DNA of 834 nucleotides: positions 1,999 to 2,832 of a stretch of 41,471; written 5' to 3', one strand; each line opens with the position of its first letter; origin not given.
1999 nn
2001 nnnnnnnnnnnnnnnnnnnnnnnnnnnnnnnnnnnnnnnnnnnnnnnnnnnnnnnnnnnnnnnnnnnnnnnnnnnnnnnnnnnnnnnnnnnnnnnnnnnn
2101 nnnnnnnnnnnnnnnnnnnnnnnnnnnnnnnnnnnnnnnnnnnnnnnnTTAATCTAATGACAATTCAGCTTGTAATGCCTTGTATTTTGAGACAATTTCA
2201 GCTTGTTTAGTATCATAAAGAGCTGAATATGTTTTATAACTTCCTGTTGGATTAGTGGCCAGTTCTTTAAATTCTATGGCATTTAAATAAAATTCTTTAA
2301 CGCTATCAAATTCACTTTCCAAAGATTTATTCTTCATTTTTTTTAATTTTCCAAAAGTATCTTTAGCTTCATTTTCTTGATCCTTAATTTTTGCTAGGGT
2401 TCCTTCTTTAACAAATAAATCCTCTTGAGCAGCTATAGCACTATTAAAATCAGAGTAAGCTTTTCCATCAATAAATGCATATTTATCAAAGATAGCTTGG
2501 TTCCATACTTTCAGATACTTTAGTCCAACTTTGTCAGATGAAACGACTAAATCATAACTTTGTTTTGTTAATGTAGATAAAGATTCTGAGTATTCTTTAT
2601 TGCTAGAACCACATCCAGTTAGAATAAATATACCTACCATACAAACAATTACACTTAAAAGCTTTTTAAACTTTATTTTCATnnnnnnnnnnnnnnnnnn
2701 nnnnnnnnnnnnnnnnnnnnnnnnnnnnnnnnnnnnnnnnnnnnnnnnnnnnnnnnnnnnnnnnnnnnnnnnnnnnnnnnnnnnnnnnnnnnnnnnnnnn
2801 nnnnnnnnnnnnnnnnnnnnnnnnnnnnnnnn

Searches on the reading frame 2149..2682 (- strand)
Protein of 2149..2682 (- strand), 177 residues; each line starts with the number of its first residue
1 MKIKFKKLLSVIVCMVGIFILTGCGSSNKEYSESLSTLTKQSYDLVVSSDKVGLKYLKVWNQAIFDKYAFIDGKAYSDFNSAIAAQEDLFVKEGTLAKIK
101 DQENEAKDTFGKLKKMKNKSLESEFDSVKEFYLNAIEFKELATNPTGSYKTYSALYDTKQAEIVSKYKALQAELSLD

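Call 21: search_protein_families(library=pfam, proteins=[window:2149-2682:-], max_evalue=0.01)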
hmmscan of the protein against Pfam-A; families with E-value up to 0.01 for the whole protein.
window:2149-2682:- (177 aa): 0 families

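Call 86: search_protein_families(library=padloc, proteins=[window:2149-2682:-], max_evalue=0.01)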
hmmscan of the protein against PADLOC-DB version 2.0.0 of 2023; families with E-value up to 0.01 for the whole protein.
window:2149-2682:- (177 aa): 0 families

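Call 87: search_protein_families(library=phrogs, proteins=[window:2149-2682:-], max_evalue=0.001)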
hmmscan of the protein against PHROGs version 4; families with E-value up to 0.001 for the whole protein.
window:2149-2682:- (177 aa): 1 family
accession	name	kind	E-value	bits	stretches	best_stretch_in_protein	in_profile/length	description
phrog_24226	-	unknown function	1.2e-24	88.2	1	29-162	81-215/222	-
